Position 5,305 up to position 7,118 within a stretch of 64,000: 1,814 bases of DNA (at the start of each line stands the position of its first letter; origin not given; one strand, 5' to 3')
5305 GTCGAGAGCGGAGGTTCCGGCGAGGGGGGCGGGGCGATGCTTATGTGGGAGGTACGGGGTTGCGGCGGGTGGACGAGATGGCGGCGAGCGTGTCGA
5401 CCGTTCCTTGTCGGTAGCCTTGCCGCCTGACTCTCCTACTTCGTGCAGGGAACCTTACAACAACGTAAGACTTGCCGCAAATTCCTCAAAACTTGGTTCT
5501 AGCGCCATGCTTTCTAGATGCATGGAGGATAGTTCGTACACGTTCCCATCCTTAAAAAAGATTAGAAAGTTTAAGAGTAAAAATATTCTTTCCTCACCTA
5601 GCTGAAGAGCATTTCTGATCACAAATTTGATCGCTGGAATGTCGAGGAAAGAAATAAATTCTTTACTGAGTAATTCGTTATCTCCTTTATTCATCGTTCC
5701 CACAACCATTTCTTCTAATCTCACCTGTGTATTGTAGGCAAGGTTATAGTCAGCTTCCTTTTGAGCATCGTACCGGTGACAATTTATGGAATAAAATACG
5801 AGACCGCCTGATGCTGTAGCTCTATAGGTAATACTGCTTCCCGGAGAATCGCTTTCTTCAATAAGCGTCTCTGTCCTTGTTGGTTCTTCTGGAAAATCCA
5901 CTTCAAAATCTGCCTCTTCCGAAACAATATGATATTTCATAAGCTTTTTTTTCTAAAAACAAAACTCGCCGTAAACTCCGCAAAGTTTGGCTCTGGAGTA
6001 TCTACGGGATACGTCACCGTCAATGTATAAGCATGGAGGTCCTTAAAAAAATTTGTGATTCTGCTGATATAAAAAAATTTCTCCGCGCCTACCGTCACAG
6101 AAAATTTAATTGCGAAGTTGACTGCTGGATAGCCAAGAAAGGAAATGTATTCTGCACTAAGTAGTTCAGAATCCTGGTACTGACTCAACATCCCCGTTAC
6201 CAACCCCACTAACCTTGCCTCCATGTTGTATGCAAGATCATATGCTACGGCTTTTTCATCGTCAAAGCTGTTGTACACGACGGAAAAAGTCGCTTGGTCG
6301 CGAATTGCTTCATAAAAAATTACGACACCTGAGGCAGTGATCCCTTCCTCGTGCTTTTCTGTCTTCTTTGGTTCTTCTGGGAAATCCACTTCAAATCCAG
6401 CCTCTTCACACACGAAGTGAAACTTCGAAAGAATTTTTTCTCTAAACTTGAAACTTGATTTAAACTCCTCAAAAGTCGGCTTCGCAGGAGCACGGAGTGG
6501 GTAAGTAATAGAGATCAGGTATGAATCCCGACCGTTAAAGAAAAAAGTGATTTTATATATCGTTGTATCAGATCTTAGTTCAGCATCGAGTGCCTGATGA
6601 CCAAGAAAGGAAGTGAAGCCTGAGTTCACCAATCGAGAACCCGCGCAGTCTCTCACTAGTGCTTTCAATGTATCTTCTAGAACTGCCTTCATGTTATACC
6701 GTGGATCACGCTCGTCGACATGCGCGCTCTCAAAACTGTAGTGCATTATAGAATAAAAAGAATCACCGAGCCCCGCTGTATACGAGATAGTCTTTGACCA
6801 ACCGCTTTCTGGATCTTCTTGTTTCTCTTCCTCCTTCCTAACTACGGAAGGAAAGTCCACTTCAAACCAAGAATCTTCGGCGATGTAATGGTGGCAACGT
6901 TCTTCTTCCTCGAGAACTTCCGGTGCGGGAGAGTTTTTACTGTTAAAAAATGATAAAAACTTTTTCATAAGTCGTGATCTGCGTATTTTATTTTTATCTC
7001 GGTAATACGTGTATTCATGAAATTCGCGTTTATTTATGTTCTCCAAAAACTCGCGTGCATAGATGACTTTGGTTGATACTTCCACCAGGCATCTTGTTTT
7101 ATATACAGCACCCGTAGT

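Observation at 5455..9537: Novel ~110-aa paralogous domain (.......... ... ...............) repeated five times across three genes in a protease-led operon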

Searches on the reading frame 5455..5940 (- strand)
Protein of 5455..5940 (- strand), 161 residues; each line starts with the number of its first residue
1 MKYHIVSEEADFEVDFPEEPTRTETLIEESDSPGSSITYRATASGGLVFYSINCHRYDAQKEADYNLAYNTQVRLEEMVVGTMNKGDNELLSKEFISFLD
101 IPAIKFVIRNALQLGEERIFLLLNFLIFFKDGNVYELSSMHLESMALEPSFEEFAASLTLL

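Call 3: search_protein_families(library=pfam, proteins=[window:5455-5940:-], max_evalue=1)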
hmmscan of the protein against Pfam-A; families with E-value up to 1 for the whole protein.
window:5455-5940:- (161 aa): 0 families

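Call 4: search_protein_families(library=ncbifam, proteins=[window:5455-5940:-], max_evalue=1)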
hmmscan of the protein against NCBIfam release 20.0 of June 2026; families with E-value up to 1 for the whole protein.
window:5455-5940:- (161 aa): 0 families

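Call 54: search_protein_families(library=padloc, proteins=[window:5455-5940:-], max_evalue=0.01)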
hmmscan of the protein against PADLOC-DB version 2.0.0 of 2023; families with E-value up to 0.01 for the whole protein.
window:5455-5940:- (161 aa): 0 families

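Call 55: search_protein_families(library=phrogs, proteins=[window:5455-5940:-], max_evalue=0.01)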
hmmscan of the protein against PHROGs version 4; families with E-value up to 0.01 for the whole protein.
window:5455-5940:- (161 aa): 0 families

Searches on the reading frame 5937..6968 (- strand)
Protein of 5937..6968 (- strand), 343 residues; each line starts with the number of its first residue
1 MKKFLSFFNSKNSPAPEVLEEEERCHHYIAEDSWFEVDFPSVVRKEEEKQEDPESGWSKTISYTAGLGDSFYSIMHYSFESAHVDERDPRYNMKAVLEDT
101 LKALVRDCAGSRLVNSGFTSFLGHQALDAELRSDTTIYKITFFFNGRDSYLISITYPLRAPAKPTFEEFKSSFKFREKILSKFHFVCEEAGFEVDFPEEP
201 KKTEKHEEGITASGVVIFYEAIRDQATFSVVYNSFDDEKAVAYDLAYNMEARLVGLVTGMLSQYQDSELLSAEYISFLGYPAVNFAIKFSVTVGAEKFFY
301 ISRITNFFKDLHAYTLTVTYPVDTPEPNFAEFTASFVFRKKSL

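Call 3: search_protein_families(library=pfam, proteins=[window:5937-6968:-], max_evalue=1)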
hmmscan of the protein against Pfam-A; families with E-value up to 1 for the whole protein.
window:5937-6968:- (343 aa): 0 families

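Call 4: search_protein_families(library=ncbifam, proteins=[window:5937-6968:-], max_evalue=1)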
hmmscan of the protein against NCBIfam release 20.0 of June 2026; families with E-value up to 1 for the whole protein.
window:5937-6968:- (343 aa): 0 families

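Call 9: find_homologous_proteins(query=window:5937-6968:-, max_evalue=0.001)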
Query window:5937-6968:- (343 aa): 1 proteins with E <= 0.001 among 1624 candidates.
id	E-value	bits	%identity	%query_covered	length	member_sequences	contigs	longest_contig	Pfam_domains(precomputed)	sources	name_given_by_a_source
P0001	1.1e-225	766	100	100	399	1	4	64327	-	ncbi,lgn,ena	-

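Call 14: find_encoding_contigs(protein=P0001, flank=10000, max_places=6)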
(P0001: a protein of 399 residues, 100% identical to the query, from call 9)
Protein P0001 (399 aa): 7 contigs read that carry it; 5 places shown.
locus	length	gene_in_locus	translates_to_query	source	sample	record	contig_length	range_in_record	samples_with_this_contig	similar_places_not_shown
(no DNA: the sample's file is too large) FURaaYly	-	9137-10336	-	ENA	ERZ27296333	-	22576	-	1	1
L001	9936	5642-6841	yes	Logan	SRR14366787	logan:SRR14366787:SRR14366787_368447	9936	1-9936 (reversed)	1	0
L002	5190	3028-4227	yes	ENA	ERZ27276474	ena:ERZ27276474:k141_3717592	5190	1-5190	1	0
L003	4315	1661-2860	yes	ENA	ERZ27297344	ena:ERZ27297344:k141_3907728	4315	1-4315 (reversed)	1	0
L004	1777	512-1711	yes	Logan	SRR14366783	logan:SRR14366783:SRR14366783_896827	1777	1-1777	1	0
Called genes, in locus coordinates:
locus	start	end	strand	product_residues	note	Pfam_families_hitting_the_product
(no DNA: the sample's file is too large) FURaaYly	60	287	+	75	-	-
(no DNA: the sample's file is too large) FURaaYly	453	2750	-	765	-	PF09250:Prim-Pol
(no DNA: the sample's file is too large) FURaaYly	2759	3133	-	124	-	-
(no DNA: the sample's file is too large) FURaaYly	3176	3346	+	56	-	-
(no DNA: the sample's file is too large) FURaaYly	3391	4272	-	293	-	-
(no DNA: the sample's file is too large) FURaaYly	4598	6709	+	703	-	PF00089:Trypsin, PF13365:Trypsin_2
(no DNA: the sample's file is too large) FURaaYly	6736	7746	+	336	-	-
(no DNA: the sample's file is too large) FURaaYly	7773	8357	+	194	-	-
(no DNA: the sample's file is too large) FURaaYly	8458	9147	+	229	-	-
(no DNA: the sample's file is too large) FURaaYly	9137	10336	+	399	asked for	-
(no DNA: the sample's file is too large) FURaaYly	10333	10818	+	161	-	-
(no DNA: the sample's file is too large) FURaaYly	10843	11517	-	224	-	-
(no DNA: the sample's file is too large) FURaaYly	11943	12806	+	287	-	PF02195:ParB_N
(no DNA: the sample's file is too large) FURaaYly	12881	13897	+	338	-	PF00872:Transposase_mut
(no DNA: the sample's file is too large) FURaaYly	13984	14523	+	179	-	PF13238:AAA_18 (weak), PF13671:AAA_33 (faint)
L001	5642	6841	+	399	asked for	-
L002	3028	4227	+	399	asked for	-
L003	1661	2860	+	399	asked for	-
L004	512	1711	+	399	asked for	-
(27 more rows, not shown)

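Call 28: search_protein_families(library=pfam, alignment_id=A2, max_evalue=0.001)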
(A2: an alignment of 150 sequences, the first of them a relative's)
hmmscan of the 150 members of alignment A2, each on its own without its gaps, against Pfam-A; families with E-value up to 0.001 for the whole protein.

A. member 1, P0001 (399 aa): 0 families

B. families by the number of members that match (of 150 scanned): 20 families
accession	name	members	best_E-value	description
PF13240.11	Zn_Ribbon_1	20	1.3e-08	zinc-ribbon domain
PF12773.13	DZR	15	9.6e-08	Double zinc ribbon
PF13248.11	Zn_ribbon_3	8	1.5e-06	zinc-ribbon domain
PF06271.18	RDD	6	3.3e-17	RDD family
PF14018.11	DUF4234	4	7.5e-06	Domain of unknown function (DUF4234)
PF18933.6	PsbP_2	4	2.3e-05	PsbP-like protein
PF08238.18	Sel1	2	9.4e-33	Sel1 repeat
PF03983.18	SHD1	1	2.5e-19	SLA1 homology domain 1, SHD1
PF13365.12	Trypsin_2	1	4.5e-17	Trypsin-like peptidase domain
PF14237.11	GYF_2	1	1.9e-12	GYF domain 2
PF09851.14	SHOCT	1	3e-08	Short C-terminal domain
PF04932.20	Wzy_C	1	1.9e-07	O-Antigen ligase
PF00089.32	Trypsin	1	9.1e-06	Trypsin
PF14803.11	Zn_ribbon_Nudix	1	7.9e-05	Nudix N-terminal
PF24460.1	DUF7575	1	0.00014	Domain of unknown function (DUF7575)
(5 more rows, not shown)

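Call 54: search_protein_families(library=padloc, proteins=[window:5937-6968:-], max_evalue=0.01)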
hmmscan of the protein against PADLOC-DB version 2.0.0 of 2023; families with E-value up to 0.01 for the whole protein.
window:5937-6968:- (343 aa): 0 families

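Call 55: search_protein_families(library=phrogs, proteins=[window:5937-6968:-], max_evalue=0.01)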
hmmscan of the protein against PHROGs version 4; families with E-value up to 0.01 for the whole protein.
window:5937-6968:- (343 aa): 0 families

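Call 77: predict_structure(alignment_id=A6)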
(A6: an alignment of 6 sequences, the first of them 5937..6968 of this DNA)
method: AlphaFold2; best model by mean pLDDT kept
length: 343 residues; sequences in the alignment: 6
mean_pLDDT: 82.1   pTM: 0.54
mean pLDDT of the five models: 82.1, 81.7, 81.6, 81.1, 80.7
residues with pLDDT >= 90: 143; 70-90: 139; 50-70: 30; < 50: 31
segments of 3 or more residues with pLDDT < 50: 1-23, 208-213
pLDDT, mean of each block of 10 residues (from residue 1): 39 40 70 90 89 72 91 90 73 85 81 92 91 92 90 92 88 77 82 91 71 74 90 75 63 86 88 92 95 88 92 92 87 90 49
secondary structure, 60 per line:
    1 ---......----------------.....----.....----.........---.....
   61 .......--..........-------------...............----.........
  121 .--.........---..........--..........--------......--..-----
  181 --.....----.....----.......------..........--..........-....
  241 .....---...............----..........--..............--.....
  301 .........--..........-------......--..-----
elements in order: H4-9 E26-30 E35-39 E44-52 E56-67 E70-79 H93-107 E112-121 E124-132 E136-145 E148-157 H166-171 E183-187 E192-196 E201-207 E214-223 E226-235 H237-245 H249-263 E268-277 E280-293 E296-309 E312-321 H329-334

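Call 83: search_dna_similar(query=window:5937-6968:-, collection=phages, mode=protein, max_evalue=0.001)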
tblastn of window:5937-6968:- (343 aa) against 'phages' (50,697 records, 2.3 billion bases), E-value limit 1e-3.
No match.

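Call 84: search_dna_similar(query=window:5937-6968:-, collection=plasmids, mode=protein, max_evalue=0.001)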
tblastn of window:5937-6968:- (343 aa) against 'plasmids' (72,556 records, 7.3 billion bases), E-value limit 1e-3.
No match.

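Call 91: search_protein_families(library=ncbifam, alignment_id=A2, max_evalue=0.001)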
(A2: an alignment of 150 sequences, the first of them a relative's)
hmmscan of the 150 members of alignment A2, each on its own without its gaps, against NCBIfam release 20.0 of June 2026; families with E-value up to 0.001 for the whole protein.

A. member 1, P0001 (399 aa): 0 families

B. families by the number of members that match (of 150 scanned): 21 families
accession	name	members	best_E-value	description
NF053815.1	teico_TcaA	3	2e-07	membrane-associated protein TcaA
NF033786.1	phenyl_MerG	2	2.3e-23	phenylmercury resistance protein MerG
NF047621.1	FlgprotMotXVib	2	5.4e-12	flagellar protein MotX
NF038194.1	AlgK_TPR_lipo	2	1.2e-11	alginate biosynthesis TPR repeat lipoprotein AlgK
TIGR01710.1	typeII_sec_gspG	1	2.3e-08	type II secretion system major pseudopilin GspG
TIGR02037.1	degP_htrA_DO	1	7.1e-08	Do family serine endopeptidase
NF045484.1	TransRegExoR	1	8.3e-08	exopolysaccharide production regulator ExoR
NF050055.1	SerProtHtrAMycob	1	1.3e-07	serine protease HtrA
NF011149.0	PRK14559.1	1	3.4e-07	serine/threonine phosphatase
NF047968.1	SerProtHtrA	1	2.5e-06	serine protease HtrA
NF033761.1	gliding_GltJ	1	1.7e-05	adventurous gliding motility protein GltJ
TIGR02038.1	protease_degS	1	1.9e-05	outer membrane-stress sensor serine endopeptidase DegS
NF041521.1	HhoA_HhoB_HtrA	1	8e-05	HhoA/HhoB/HtrA family serine endopeptidase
NF040961.1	MamO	1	0.00019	magnetosome protein MamO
NF008147.1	PRK10898.1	1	0.00022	outer membrane-stress sensor serine endopeptidase DegS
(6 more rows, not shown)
